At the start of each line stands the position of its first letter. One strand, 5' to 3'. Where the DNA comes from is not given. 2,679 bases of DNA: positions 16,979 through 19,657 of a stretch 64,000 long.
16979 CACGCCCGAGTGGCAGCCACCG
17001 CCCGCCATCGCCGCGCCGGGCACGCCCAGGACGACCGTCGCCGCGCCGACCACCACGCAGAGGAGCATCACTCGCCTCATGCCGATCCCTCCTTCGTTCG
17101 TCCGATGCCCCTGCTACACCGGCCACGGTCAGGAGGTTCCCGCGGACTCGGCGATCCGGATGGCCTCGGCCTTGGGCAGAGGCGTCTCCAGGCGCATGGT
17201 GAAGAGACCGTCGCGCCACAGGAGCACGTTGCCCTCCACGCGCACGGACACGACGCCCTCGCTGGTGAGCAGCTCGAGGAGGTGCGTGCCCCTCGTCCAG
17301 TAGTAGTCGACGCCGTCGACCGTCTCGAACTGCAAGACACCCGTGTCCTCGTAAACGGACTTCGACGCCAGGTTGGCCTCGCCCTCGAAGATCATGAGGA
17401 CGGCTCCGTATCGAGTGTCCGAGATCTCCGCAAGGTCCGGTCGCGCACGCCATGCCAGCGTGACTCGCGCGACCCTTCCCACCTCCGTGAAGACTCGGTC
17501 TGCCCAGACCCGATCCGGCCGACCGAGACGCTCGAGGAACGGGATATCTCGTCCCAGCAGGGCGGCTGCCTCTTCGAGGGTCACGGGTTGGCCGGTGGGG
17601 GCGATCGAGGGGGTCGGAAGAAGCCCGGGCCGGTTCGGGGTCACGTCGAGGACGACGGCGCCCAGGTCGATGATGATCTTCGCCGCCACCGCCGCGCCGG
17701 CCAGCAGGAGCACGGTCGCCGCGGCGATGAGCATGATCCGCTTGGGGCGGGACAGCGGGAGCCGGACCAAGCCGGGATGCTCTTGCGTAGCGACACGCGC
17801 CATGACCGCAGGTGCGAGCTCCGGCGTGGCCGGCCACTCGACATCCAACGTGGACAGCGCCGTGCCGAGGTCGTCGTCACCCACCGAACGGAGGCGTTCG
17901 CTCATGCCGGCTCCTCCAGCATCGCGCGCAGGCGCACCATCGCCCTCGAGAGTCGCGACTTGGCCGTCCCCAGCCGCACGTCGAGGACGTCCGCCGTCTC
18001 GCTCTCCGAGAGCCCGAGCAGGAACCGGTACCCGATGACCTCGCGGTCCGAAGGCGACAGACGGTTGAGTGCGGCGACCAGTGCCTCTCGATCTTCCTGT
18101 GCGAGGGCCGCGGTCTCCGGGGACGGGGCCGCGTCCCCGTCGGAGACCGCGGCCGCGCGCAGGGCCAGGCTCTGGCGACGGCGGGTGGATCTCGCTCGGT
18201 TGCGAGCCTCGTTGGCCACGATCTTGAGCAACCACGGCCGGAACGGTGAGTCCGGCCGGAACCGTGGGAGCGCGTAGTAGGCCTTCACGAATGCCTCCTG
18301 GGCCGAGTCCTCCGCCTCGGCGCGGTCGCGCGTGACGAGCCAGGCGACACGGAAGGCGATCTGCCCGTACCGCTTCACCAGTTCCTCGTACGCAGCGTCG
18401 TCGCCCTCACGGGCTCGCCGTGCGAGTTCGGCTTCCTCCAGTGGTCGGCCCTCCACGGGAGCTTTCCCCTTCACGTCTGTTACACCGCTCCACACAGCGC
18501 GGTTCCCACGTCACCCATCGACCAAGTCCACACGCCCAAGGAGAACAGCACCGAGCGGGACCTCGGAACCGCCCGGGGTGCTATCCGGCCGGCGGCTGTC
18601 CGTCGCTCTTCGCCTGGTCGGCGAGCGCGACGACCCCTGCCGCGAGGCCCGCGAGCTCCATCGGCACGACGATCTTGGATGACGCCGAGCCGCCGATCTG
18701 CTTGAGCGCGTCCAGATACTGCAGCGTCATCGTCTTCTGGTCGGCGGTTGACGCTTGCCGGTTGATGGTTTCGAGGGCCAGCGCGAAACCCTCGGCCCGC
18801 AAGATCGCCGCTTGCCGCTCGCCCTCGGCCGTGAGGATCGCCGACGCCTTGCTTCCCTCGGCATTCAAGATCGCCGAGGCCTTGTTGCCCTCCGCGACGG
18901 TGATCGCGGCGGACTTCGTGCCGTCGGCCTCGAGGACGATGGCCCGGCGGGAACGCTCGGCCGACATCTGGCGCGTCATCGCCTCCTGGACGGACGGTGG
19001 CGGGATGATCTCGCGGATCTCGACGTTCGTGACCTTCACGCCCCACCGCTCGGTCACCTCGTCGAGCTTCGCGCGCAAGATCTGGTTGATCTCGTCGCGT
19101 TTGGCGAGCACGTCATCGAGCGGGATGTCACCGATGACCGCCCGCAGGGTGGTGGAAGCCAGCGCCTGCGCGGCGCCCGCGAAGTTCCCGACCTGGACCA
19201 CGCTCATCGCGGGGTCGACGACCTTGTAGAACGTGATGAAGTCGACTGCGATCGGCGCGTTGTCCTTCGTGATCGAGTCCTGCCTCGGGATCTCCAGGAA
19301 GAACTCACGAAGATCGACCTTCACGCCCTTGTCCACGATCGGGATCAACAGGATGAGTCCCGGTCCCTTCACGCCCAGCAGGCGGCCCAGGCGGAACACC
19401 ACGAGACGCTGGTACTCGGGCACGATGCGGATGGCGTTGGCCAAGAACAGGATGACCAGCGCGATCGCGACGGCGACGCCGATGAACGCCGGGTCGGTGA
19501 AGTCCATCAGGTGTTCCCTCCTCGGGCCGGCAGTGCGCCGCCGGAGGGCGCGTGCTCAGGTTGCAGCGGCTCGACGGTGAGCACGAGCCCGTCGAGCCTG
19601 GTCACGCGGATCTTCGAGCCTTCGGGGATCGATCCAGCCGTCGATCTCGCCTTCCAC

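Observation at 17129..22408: Two ECF sigma/anti-sigma modules flanking an nfeD-stomatin operon; tandem 12-bp repeats in the shared promoter region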

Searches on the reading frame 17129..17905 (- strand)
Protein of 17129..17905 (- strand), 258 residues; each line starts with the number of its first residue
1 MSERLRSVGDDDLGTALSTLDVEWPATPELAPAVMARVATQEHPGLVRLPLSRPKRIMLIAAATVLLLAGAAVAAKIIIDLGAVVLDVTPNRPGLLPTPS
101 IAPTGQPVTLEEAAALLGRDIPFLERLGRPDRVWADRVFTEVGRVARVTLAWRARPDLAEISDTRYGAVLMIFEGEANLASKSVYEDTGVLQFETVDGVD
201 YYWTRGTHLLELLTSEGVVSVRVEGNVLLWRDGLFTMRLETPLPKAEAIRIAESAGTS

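Call 4: search_protein_families(library=pfam, proteins=[window:17129-17905:-], max_evalue=0.01)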
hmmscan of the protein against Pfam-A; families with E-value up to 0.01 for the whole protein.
window:17129-17905:- (258 aa): 0 families

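Call 16: search_protein_families(library=ncbifam, proteins=[window:17129-17905:-], max_evalue=0.01)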
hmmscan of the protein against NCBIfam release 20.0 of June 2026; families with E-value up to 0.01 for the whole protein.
window:17129-17905:- (258 aa): 0 families

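Call 57: search_solved_structures(query=A1, max_evalue=1)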
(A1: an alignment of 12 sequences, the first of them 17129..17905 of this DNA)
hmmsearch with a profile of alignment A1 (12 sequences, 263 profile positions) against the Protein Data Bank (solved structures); distinct sequences matched with E-value up to 1: 2.
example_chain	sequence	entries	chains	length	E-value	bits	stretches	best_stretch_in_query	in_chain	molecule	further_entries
1ogy_A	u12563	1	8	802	0.69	12.4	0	98-147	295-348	PERIPLASMIC NITRATE REDUCTASE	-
21vt_A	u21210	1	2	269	0.93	12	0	195-244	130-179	Cobaltochelatase subunit CobT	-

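Call 59: find_homologous_proteins(query=window:17129-17905:-, max_evalue=0.00001)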
Query window:17129-17905:- (258 aa): 312 proteins with E <= 0.00001 among 8000 candidates; the best 120 are listed.
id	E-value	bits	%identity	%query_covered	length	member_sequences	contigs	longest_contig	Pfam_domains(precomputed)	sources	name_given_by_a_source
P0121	1.1e-153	528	97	100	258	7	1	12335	-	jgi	jgi:hypothetical protein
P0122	1.4e-140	485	88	100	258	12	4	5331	-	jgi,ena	jgi:hypothetical protein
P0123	1.5e-140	485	88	100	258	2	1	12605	-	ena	-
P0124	8.0e-140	482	87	100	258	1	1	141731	-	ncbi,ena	-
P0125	5.8e-138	476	85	100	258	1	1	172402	-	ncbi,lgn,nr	ncbi:MAG TPA: hypothetical protein VMR89_08300 [Actinomycetota bacterium]|nr:hypothetical protein [A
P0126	2.2e-137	474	86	100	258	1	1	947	-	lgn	-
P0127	2.9e-137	474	85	100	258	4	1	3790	-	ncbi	-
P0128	4.5e-137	473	85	100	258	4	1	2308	-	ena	-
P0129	1.7e-135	468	84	100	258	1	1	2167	-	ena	-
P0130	6.4e-134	463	83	100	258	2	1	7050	-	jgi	jgi:hypothetical protein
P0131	7.2e-134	463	84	100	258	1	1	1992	-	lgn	-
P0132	6.7e-132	456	81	100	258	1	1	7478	-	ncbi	-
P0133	4.1e-129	447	80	100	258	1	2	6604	-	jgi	jgi:hypothetical protein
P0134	4.7e-128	444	81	100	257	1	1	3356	-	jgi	jgi:hypothetical protein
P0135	1.2e-127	443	80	100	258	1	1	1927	-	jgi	jgi:hypothetical protein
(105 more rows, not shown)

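Call 67: predict_structure(alignment_id=A2)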
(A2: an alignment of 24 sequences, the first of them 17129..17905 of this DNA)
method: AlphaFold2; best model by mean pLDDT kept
length: 258 residues; sequences in the alignment: 24
mean_pLDDT: 46.9   pTM: 0.43
mean pLDDT of the five models: 46.9, 42.4, 42.3, 41.3, 40.7
residues with pLDDT >= 90: 2; 70-90: 31; 50-70: 67; < 50: 158
segments of 3 or more residues with pLDDT < 50: 1-51, 53-56, 58-104, 177-196, 201-225, 254-258
pLDDT, mean of each block of 10 residues (from residue 1): 36 36 30 34 33 48 42 28 26 26 65 83 65 72 68 64 55 53 35 47 42 29 46 57 56 42
secondary structure, 60 per line:
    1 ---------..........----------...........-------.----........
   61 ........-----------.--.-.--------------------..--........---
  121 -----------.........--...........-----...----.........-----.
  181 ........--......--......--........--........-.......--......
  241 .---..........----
elements in order: H10-19 H30-40 H53-68 H110-117 E132-140 E143-153 E166-174 H180-188 E191-196 E199-204 E207-214 E217-224 E226-232 E235-241 H245-254

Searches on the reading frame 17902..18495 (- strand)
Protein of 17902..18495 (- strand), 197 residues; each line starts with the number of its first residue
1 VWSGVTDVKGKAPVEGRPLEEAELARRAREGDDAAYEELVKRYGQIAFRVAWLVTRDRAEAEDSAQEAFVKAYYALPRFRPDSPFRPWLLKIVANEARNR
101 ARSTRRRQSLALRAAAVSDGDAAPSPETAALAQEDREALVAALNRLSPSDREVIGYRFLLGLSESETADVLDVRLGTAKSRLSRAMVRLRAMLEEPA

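Call 4: search_protein_families(library=pfam, proteins=[window:17902-18495:-], max_evalue=0.01)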
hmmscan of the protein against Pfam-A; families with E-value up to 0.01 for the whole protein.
window:17902-18495:- (197 aa): 5 families
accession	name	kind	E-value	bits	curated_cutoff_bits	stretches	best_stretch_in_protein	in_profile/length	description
PF04542.20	Sigma70_r2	-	1.7e-15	57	24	1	39-107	1-71/71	Sigma-70 region 2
PF08281.18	Sigma70_r4_2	-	2.2e-12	46.8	25.7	1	136-189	1-54/54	Sigma-70, region 4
PF04545.22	Sigma70_r4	-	1.8e-09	37.4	24.1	1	142-191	1-50/50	Sigma-70, region 4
PF07638.17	Sigma70_ECF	-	3.2e-05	24.4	21.1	1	91-188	85-178/185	ECF sigma factor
PF00140.25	Sigma70_r1_2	-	0.0065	16.8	22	0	20-34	20-34/34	Sigma-70 factor, region 1.2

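Call 16: search_protein_families(library=ncbifam, proteins=[window:17902-18495:-], max_evalue=0.01)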
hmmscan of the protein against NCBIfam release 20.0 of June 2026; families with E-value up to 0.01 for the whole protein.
window:17902-18495:- (197 aa): 100 families (the best 25 are shown)
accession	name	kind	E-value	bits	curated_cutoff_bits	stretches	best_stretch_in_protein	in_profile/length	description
NF008888.0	PRK11922.1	equivalog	5.3e-35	121.1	204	1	18-195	14-198/231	RNA polymerase sigma factor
TIGR02983.1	SigE-fam_strep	subfamily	2.7e-29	102.1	141.55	1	32-196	4-161/162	SigE family RNA polymerase sigma factor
TIGR02937.1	sigma70-ECF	superfamily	4.4e-29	101.2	42.9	1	35-192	2-164/165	sigma-70 family RNA polymerase sigma factor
NF007225.0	PRK09643.1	equivalog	6.2e-28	97.9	190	1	20-194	13-183/204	RNA polymerase sigma factor SigM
NF009166.1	PRK12513.1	equivalog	9.1e-26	90.7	206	1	22-195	10-188/193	RNA polymerase sigma factor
TIGR02939.1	RpoE_Sigma70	equivalog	4.7e-25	88.7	236.15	1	22-186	8-179/190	RNA polymerase sigma factor RpoE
NF004113.0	PRK05602.1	equivalog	5.8e-25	88.1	208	1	16-195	27-203/211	RNA polymerase sigma factor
NF007216.0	PRK09638.1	equivalog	1.2e-24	87.1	194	1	19-194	3-175/180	RNA polymerase sigma factor SigY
NF009172.0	PRK12519.1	subfamily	1.9e-24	86.3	222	1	20-195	15-191/194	RNA polymerase sigma factor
NF007223.0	PRK09641.1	equivalog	4.8e-24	85.2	209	1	24-194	8-185/187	RNA polymerase sigma factor SigW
NF007222.0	PRK09640.1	equivalog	1.5e-23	83.3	194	1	20-195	9-184/188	RNA polymerase sigma factor SigX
NF006930.0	PRK09415.1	subfamily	4.1e-23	82.1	198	1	24-195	6-177/179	RNA polymerase factor sigma C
TIGR02952.1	Sig70_famx2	equivalog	7.2e-22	78.1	206.45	1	26-193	3-170/170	ECF subfamily RNA polymerase sigma factor, BldN family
NF009195.0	PRK12543.1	subfamily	7.5e-22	77.7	197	1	22-192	8-177/192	RNA polymerase sigma factor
NF009171.0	PRK12518.1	equivalog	8.5e-22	77.9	208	1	21-195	14-186/191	RNA polymerase sigma factor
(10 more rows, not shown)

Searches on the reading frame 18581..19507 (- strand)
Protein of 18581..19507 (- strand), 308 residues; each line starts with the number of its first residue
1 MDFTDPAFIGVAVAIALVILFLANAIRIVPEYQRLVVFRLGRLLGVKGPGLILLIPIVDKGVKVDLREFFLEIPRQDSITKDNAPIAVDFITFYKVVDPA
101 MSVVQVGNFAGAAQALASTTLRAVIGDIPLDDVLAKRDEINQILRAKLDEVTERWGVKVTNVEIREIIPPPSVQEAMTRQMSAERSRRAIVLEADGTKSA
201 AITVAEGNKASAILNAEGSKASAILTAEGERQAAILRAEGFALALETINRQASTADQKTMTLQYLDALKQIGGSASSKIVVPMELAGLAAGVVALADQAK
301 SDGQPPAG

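Call 4: search_protein_families(library=pfam, proteins=[window:18581-19507:-], max_evalue=0.01)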
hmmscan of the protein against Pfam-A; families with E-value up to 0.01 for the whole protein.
window:18581-19507:- (308 aa): 2 families
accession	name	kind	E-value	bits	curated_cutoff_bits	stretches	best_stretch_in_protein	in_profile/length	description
PF01145.31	Band_7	-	1.4e-37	129.9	23.6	1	28-194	2-172/176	SPFH domain / Band 7 family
PF13421.11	Band_7_1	-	0.00031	20.9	24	1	127-182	153-208/211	SPFH domain-Band 7 family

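Call 16: search_protein_families(library=ncbifam, proteins=[window:18581-19507:-], max_evalue=0.01)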
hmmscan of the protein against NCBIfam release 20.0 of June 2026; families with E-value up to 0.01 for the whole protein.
window:18581-19507:- (308 aa): 6 families
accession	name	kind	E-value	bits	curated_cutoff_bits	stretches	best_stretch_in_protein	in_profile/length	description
TIGR01933.1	hflK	equivalog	9e-27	94.1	159.4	1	26-232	1-210/261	FtsH protease activity modulator HflK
NF008181.0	PRK10930.1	equivalog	1e-13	50.9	660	1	10-232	82-306/419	FtsH protease activity modulator HflK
TIGR01932.1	hflC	equivalog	9.9e-13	47.6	134.4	2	146-242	183-279/318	protease modulator HflC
NF008259.0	PRK11029.1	equivalog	1.2e-07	31.1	427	1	155-242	201-288/334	protease modulator HflC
NF058507.1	FlotScfldFlot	equivalog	6e-06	25.6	700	1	46-232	54-246/477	flotillin lipid rafts scaffold protein FloT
NF005629.0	PRK07377.1-5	equivalog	0.0094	15.9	370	0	11-78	52-119/183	hypothetical protein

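Call 48: search_solved_structures(query=window:18581-19507:-, max_evalue=0.00001)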
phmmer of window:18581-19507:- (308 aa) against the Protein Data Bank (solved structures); distinct sequences matched with E-value up to 0.00001: 16.
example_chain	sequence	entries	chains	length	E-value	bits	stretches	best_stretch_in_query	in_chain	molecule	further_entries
8z5g_A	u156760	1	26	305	3e-57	197.5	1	8-301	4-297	Protein QmcA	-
9wmj_A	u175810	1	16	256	6.6e-42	147.2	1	22-207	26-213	Stomatin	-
9wkz_A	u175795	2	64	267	7.5e-42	147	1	22-207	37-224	Stomatin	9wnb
9z7u_F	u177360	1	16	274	8.4e-42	146.9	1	22-207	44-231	Stomatin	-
9oh9_A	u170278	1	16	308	9.1e-42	146.7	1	22-207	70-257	Stomatin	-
3bk6_A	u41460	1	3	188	1.8e-36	129.4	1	57-206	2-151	PH stomatin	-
9zd2_F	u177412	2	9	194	8.4e-35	123.9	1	22-168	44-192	Stomatin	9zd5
2rpb_A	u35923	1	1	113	3.5e-29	105.5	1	64-171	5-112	hypothetical membrane protein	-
8gn9_A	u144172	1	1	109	2.7e-27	99.3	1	64-169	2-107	Stomatin homolog PH1511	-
4fvg_A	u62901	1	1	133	1.1e-23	87.4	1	56-181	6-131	Stomatin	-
4fvj_A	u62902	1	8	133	1.5e-23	87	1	56-181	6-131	Stomatin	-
4fvf_A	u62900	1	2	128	2e-23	86.6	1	56-181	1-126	Stomatin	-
7wh3_A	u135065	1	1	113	2.4e-20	76.5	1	64-170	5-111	Stomatin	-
7vhq_E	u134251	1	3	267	1.2e-11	47.9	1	13-232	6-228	Protein HflK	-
7vhp_E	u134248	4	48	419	2.9e-11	46.7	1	13-232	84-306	Protein HflK | Modulator of FtsH protease HflK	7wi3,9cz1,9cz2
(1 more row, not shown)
